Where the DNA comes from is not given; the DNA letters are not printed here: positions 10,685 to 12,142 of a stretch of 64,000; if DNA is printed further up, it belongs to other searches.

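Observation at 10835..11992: DegT-family enzyme with His replacing the catalytic Lys, suggesting a ColD/E1-like 3-dehydratase and a 3,6-dideoxyhexose product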

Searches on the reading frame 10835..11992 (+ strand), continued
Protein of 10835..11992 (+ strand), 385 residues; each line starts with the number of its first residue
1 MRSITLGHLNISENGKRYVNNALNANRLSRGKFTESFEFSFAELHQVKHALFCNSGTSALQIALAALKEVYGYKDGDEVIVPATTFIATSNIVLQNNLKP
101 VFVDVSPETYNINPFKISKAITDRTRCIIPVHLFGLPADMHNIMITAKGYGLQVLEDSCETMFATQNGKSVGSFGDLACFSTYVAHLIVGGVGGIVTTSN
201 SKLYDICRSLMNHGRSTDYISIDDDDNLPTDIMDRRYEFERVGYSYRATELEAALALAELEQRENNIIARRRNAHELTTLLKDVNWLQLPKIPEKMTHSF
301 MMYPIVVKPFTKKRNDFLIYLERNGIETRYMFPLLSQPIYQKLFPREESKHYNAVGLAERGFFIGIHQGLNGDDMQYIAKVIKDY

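Call 38: find_encoding_contigs(protein=P0014, flank=8000, max_places=2)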
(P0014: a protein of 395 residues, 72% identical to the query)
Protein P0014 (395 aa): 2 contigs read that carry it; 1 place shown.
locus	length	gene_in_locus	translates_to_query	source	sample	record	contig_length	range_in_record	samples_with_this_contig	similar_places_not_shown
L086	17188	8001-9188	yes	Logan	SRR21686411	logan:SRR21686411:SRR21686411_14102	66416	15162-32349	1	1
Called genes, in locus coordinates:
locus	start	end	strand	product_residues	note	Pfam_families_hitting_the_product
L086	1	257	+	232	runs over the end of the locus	-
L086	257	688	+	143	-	-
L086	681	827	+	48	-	-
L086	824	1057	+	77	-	-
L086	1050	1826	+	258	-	-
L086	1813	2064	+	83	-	-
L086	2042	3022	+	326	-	-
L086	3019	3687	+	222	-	-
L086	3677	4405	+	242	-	PF01531:Glyco_transf_11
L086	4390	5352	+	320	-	PF01370:Epimerase, PF04321:RmlD_sub_bind (weak), PF16363:GDP_Man_Dehyd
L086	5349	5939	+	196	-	PF00676:E1_dh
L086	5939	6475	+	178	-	PF02779:Transket_pyr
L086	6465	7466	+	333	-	PF01370:Epimerase, PF04321:RmlD_sub_bind, PF16363:GDP_Man_Dehyd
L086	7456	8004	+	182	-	PF00908:dTDP_sugar_isom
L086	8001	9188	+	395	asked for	PF01041:DegT_DnrJ_EryC1, PF01212:Beta_elim_lyase (weak)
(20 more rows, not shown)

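Call 39: find_encoding_contigs(protein=P0095, flank=8000, max_places=2)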
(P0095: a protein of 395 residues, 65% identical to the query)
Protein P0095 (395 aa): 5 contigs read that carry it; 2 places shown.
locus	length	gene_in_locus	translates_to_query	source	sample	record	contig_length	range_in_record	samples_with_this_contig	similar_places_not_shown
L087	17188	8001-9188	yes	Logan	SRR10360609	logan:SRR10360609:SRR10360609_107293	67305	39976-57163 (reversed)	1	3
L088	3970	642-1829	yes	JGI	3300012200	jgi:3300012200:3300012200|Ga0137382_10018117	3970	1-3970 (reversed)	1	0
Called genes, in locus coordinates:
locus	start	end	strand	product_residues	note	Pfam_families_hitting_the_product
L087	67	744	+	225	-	-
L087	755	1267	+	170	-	-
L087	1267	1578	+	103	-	-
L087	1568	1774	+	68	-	-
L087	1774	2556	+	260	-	-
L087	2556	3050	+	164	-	-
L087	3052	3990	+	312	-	PF02272:DHHA1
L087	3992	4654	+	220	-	PF01762:Galactosyl_T (weak)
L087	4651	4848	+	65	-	-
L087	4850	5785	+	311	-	PF01073:3Beta_HSD (faint), PF01370:Epimerase, PF02719:Polysacc_synt_2 (faint), PF04321:RmlD_sub_bind, PF16363:GDP_Man_Dehyd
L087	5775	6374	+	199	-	PF00676:E1_dh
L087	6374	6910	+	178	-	-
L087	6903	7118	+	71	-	-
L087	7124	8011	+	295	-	PF04321:RmlD_sub_bind (weak), PF01370:Epimerase, PF16363:GDP_Man_Dehyd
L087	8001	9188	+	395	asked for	PF01041:DegT_DnrJ_EryC1, PF01053:Cys_Met_Meta_PP (faint), PF01212:Beta_elim_lyase (weak)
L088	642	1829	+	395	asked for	PF01041:DegT_DnrJ_EryC1, PF01053:Cys_Met_Meta_PP (faint), PF01212:Beta_elim_lyase (weak)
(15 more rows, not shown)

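Call 48: search_solved_structures(query=A3, max_evalue=1e-30)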
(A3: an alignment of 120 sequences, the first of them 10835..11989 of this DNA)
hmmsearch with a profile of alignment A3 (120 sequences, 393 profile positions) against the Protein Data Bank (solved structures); distinct sequences matched with E-value up to 1e-30: 54.
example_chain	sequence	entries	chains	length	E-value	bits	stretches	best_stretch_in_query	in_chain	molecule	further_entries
3bn1_A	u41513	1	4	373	5.6e-72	246.1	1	11-385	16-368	Perosamine synthetase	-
3dr7_A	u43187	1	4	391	6.9e-72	245.8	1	11-214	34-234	Putative perosamine synthetase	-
3dr4_A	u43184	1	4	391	1.2e-71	245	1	11-214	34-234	Putative perosamine synthetase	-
3bcx_A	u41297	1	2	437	3.6e-66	227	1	26-389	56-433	CDP-6-deoxy-L-threo-D-glycero-4-hexulose-3-dehydrase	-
3bb8_A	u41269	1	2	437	6.1e-65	222.9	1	26-389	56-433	CDP-4-keto-6-deoxy-D-glucose-3-dehydrase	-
7b0m_AAA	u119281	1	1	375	4.5e-64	220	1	9-217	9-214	Sugar aminotransferase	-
7b0d_A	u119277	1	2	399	1.9e-63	218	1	10-220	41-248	Glutamine--scyllo-inositol transaminase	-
2gms_A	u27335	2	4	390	2e-58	201.5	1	18-386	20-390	Putative pyridoxamine 5-phosphate-dependent dehydrase, Wbdk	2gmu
3gr9_A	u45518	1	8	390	3e-57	197.6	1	18-386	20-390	ColD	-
2r0t_A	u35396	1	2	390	3.2e-57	197.5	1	18-386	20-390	Pyridoxamine 5-phosphate-dependent dehydrase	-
3b8x_A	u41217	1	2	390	3.7e-57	197.3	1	18-386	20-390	Pyridoxamine 5-phosphate-dependent dehydrase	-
3frk_A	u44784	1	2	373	5.8e-55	190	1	20-222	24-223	QdtB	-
3uwc_A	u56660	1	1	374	3.3e-53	184.3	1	23-214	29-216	Nucleotide-sugar aminotransferase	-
2c7t_A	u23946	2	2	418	2.8e-52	181.2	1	12-349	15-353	GLUTAMINE-2-DEOXY-SCYLLO-INOSOSE AMINOTRANSFERASE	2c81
5w71_A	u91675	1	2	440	3.3e-52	181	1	12-349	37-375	L-glutamine:2-deoxy-scyllo-inosose aminotransferase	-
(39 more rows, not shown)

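Call 49: list_cluster_members(proteins=[P0029, P0033, P0075, P0092, P0095, P0117])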
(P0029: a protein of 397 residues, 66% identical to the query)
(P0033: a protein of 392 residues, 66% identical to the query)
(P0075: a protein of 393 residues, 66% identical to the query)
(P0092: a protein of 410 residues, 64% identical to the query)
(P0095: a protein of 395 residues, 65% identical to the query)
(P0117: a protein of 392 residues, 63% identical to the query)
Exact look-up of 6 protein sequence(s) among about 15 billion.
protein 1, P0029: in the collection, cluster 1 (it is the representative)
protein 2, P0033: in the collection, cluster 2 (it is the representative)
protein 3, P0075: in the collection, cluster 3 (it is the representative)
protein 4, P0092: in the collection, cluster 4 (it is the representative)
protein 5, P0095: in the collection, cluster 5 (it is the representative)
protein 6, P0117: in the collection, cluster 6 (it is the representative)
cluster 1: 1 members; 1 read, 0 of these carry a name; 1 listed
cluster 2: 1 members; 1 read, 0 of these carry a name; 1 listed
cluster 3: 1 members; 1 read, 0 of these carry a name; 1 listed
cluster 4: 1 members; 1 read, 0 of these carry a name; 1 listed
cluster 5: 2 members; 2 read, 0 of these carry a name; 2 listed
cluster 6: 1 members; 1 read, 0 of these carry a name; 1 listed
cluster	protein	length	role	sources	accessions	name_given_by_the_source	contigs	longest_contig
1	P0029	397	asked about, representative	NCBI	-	-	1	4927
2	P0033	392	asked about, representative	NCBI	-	-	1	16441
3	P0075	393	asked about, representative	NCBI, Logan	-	-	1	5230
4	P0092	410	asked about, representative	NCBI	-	-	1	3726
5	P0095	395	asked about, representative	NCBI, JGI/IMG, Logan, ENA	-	-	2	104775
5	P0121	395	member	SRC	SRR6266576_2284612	-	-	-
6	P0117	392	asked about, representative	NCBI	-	-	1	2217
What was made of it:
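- Tried and rejected: The cluster-member look-up for NCBI-sourced homologues returned no names (call 49).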

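Call 52: predict_structure(alignment_id=A3)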
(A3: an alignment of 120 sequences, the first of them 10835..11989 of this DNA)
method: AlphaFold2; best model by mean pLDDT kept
length: 385 residues; sequences in the alignment: 120
mean_pLDDT: 88.1   pTM: 0.87
mean pLDDT of the five models: 88.1, 86.2, 85.7, 84.9, 83.6
residues with pLDDT >= 90: 271; 70-90: 67; 50-70: 38; < 50: 9
segments of 3 or more residues with pLDDT < 50: 184-191
pLDDT, mean of each block of 10 residues (from residue 1): 87 92 81 93 96 89 95 98 85 94 94 97 98 93 98 93 92 95 44 85 92 60 54 55 69 90 92 97 96 93 93 95 96 86 93 94 94 98 97
secondary structure, 60 per line:
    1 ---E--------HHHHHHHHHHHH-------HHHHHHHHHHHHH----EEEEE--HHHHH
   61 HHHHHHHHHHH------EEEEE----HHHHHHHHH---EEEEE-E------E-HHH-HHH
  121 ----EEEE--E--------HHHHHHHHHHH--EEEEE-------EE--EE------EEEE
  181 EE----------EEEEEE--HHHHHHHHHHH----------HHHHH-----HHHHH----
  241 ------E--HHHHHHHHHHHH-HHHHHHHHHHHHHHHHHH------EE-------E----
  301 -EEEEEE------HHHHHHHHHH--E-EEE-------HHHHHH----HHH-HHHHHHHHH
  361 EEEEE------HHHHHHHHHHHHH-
elements in order: H13-24 H32-44 E49-53 H56-71 E78-82 H87-95 E99-103 E125-128 H140-150 E153-157 E177-182 E193-198 H201-211 H222-226 H232-236 H250-261 H263-280 E302-307 H314-323 E328-330 H338-343 H352-360 E361-365 H372-384
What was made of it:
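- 11369..11416 (+): Active-site strand and loop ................. The His186 codon CAT is at 11390-11392. Ala185 stands where ColD has Ser187, and Val192 stands where ColD, E1 and Per have the Glu of xEGG. AF2 confidence is below 50 for residues 184-191 (call 52).
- The catalytic loop and the insertion loop are modelled with low confidence (call 52).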

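Call 56: fold_search(model_id=the predicted structure, library=pdb)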
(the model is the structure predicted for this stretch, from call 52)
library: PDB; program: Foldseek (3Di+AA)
matches with E <= 10: 1969; with E <= 0.001: 1520
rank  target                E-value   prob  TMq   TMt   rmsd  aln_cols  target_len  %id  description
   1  3dr4_D                4.8e-39  1.00  0.87  0.92   2.8       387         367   33  GDP-perosamine synthase K186A mutant from Caulobacter crescentus with bound sugar ligand (released 2008-10-14)
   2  3bn1_C                9.5e-39  1.00  0.88  0.92   2.6       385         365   33  Crystal structure of GDP-perosamine synthase (released 2008-03-18)
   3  3dr4_B                2.6e-38  1.00  0.87  0.92   2.7       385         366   33  GDP-perosamine synthase K186A mutant from Caulobacter crescentus with bound sugar ligand (released 2008-10-14)
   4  3bn1_A                4.2e-38  1.00  0.88  0.92   2.7       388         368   33  Crystal structure of GDP-perosamine synthase (released 2008-03-18)
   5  3dr4_C                4.2e-38  1.00  0.88  0.92   2.8       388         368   33  GDP-perosamine synthase K186A mutant from Caulobacter crescentus with bound sugar ligand (released 2008-10-14)
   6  3dr4_A                5.7e-38  1.00  0.87  0.92   2.7       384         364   33  GDP-perosamine synthase K186A mutant from Caulobacter crescentus with bound sugar ligand (released 2008-10-14)
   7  7b0m                  1.0e-37  1.00  0.87  0.91   2.6       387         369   32  Sugar transaminase from a metagenome collected from troll oil field production water (released 2021-12-01)
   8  3dr7_B                3.9e-37  1.00  0.88  0.92   2.7       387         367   33  GDP-perosamine synthase from Caulobacter crescentus with bound GDP-3-deoxyperosamine (released 2008-10-14)
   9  3bn1_D                2.2e-36  1.00  0.87  0.92   2.8       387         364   33  Crystal structure of GDP-perosamine synthase (released 2008-03-18)
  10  7b0d_A                1.2e-35  1.00  0.87  0.91   2.2       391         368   32  Sugar transaminase from Archaeoglobus veneficus (released 2021-12-01)
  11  8snj_C                1.2e-35  1.00  0.88  0.92   2.5       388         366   25  Crystal Structure of ArnB Transferase from Klebsiella aerogenes (Lattice Translocation Disorder, P1 form) (released 2023-05-10)
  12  8snj_B                1.5e-35  1.00  0.88  0.92   2.5       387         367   25  Crystal Structure of ArnB Transferase from Klebsiella aerogenes (Lattice Translocation Disorder, P1 form) (released 2023-05-10)
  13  8snj_F                2.8e-35  1.00  0.88  0.92   2.5       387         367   25  Crystal Structure of ArnB Transferase from Klebsiella aerogenes (Lattice Translocation Disorder, P1 form) (released 2023-05-10)
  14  8snj_A                3.6e-35  1.00  0.88  0.91   2.9       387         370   25  Crystal Structure of ArnB Transferase from Klebsiella aerogenes (Lattice Translocation Disorder, P1 form) (released 2023-05-10)
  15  8sng_A                1.0e-34  1.00  0.88  0.91   2.7       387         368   25  Crystal Structure of ArnB Transferase from Klebsiella aerogenes (Lattice Translocation Disorder, P21 form) (released 2023-05-10)
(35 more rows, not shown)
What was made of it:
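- On PMP-dependent nucleotide-sugar 3-dehydratases (the ColD/E1/SpnQ kind): AF2 pLDDT 88 with Foldseek TM 0.87-0.92 to DegT-family structures (calls 52, 56).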

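Call 57: search_protein_representatives(protein=window:10835-11989:+)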
Query: 385 residues. Proteins with E-value up to 0.001 (for the whole library): 51655; up to 1e-10: 29654; up to 1e-30: 3585. The best 150 are listed.
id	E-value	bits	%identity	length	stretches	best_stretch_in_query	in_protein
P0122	1.5e-127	442.2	56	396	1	2-382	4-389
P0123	1.1e-117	409.8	53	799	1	2-385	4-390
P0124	1.1e-116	406.4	51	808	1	4-383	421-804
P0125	7.2e-113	393.9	51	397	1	3-380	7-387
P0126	1.1e-112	393.3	51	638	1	4-384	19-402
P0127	7.4e-111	387.2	50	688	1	2-385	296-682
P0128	3.8e-110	384.9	52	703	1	4-385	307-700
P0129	4.9e-110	384.6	49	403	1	6-382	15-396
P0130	1.3e-108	379.9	48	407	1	2-384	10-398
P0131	1.4e-108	379.8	51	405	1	4-384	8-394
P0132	1.9e-107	376.0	49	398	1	3-383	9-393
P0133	8.4e-106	370.6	50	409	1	3-381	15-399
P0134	8.1e-105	367.4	49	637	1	6-381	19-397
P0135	4.9e-104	364.8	49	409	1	2-380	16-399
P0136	3.6e-102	358.6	48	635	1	11-385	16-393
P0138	1.6e-101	356.5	50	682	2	131-384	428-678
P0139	2.0e-101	356.2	46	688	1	4-385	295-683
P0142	3.2e-98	345.7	46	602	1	2-382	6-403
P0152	2.9e-91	322.8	46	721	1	2-380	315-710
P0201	2.2e-72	260.7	42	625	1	3-377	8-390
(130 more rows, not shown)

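Call 60: search_protein_families(library=pfam, proteins=[P0123, P0124, P0126, P0127, P0128, P0134, P0138, P0142, P0152, P0201], max_evalue=0.00001)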
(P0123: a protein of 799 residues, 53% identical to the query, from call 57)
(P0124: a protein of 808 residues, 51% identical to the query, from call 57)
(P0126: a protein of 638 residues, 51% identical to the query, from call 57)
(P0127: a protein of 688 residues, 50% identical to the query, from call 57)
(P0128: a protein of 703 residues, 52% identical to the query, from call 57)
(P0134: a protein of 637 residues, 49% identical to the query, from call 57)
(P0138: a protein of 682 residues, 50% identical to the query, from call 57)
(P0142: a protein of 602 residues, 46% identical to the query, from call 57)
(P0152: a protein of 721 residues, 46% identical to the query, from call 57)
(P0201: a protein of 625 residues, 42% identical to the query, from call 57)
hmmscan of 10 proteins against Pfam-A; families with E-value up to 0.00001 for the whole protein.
P0123 (799 aa): 5 families
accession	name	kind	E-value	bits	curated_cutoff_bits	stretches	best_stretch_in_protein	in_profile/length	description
PF01041.23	DegT_DnrJ_EryC1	-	4.2e-96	322.8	19.8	1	18-387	8-359/360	DegT/DnrJ/EryC1/StrS aminotransferase family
PF00534.26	Glycos_transf_1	-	2.1e-40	138.5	26.4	1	611-772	11-170/172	Glycosyl transferases group 1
PF13692.12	Glyco_trans_1_4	-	1.7e-32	113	27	1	617-758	3-140/142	Glycosyl transferases group 1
PF01053.26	Cys_Met_Meta_PP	-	1.4e-06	27.5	27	1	34-289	52-268/381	Cys/Met metabolism PLP-dependent enzyme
PF13439.12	Glyco_transf_4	-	3.4e-06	27.6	28.5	0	406-585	1-167/170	Glycosyltransferase Family 4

P0124 (808 aa): 3 families
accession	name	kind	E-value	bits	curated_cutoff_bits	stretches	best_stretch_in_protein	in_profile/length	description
PF01041.23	DegT_DnrJ_EryC1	-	6.6e-89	299.1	19.8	1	432-803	7-359/360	DegT/DnrJ/EryC1/StrS aminotransferase family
PF00535.33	Glycos_transf_2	-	1.5e-23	84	23.3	1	28-185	2-166/168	Glycosyl transferase family 2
PF08241.18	Methyltransf_11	-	8.6e-08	33.2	21.2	1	290-371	2-94/95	Methyltransferase domain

P0126 (638 aa): 1 family
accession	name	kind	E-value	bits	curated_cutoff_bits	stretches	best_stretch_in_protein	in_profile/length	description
PF01041.23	DegT_DnrJ_EryC1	-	1.4e-96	324.3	19.8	1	27-399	4-358/360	DegT/DnrJ/EryC1/StrS aminotransferase family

P0127 (688 aa): 3 families
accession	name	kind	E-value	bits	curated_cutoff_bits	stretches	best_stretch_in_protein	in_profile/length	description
PF01041.23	DegT_DnrJ_EryC1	-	3.2e-89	300.1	19.8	1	307-679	5-359/360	DegT/DnrJ/EryC1/StrS aminotransferase family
PF01370.27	Epimerase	-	1.1e-22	81.1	20.9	1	3-208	1-222/240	NAD dependent epimerase/dehydratase family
PF04321.23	RmlD_sub_bind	-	2.5e-06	27.2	27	1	1-61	1-59/287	RmlD substrate binding domain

P0128 (703 aa): 3 families
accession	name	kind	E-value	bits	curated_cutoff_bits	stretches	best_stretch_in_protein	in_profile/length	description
PF01041.23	DegT_DnrJ_EryC1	-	2.7e-84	283.9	19.8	1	320-695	9-357/360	DegT/DnrJ/EryC1/StrS aminotransferase family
PF01370.27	Epimerase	-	8.2e-26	91.3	20.9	1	6-222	1-233/240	NAD dependent epimerase/dehydratase family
PF04321.23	RmlD_sub_bind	-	9.7e-08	31.9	27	1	4-103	1-100/287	RmlD substrate binding domain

P0134 (637 aa): 2 families
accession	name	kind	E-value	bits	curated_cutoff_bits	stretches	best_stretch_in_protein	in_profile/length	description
PF01041.23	DegT_DnrJ_EryC1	-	4.1e-90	303.1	19.8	1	29-397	8-358/360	DegT/DnrJ/EryC1/StrS aminotransferase family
PF01053.26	Cys_Met_Meta_PP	-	2.4e-06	26.8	27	1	44-172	51-175/381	Cys/Met metabolism PLP-dependent enzyme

P0138 (682 aa): 4 families
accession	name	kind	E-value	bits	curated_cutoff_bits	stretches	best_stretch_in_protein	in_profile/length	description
PF01041.23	DegT_DnrJ_EryC1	-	1.1e-74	252.3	19.8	2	4-145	10-147/360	DegT/DnrJ/EryC1/StrS aminotransferase family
PF07591.16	PT-HINT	-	6.6e-09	36.6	27.7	1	151-234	1-88/137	Pretoxin HINT domain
PF14890.11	Intein_splicing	-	2.8e-06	27.7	35.8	1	160-451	11-155/155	Intein splicing domain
PF01053.26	Cys_Met_Meta_PP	-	4.7e-06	25.8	27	1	17-149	51-179/381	Cys/Met metabolism PLP-dependent enzyme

P0142 (602 aa): 1 family
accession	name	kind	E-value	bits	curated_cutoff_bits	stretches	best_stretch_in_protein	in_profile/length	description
PF01041.23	DegT_DnrJ_EryC1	-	2.9e-69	234.5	19.8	1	19-403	7-359/360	DegT/DnrJ/EryC1/StrS aminotransferase family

P0152 (721 aa): 3 families
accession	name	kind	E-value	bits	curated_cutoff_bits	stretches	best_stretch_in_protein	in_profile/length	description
PF01041.23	DegT_DnrJ_EryC1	-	2e-77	261.3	19.8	1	326-712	5-359/360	DegT/DnrJ/EryC1/StrS aminotransferase family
PF01370.27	Epimerase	-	2.7e-22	79.8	20.9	1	4-220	1-221/240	NAD dependent epimerase/dehydratase family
PF16363.11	GDP_Man_Dehyd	-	5.4e-06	26.5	27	1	5-218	1-231/332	GDP-mannose 4,6 dehydratase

P0201 (625 aa): 7 families
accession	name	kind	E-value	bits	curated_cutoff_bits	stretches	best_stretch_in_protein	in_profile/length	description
PF01041.23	DegT_DnrJ_EryC1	-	6.3e-67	226.8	19.8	1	16-389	3-353/360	DegT/DnrJ/EryC1/StrS aminotransferase family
PF08241.18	Methyltransf_11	-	2.1e-17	64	21.2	1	468-551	1-88/95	Methyltransferase domain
PF13649.12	Methyltransf_25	-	4.2e-14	53.4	27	1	468-551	2-94/97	Methyltransferase domain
PF08242.18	Methyltransf_12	-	2.6e-08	34.9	30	1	468-549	1-91/98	Methyltransferase domain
PF13847.12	Methyltransf_31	-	3.7e-08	33.6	27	1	466-552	6-103/145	Methyltransferase domain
PF01209.24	Ubie_methyltran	-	1e-07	32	20.1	1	450-551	34-144/233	ubiE/COQ5 methyltransferase family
PF13489.12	Methyltransf_23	-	5.7e-07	29.9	27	1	450-557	9-117/164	Methyltransferase domain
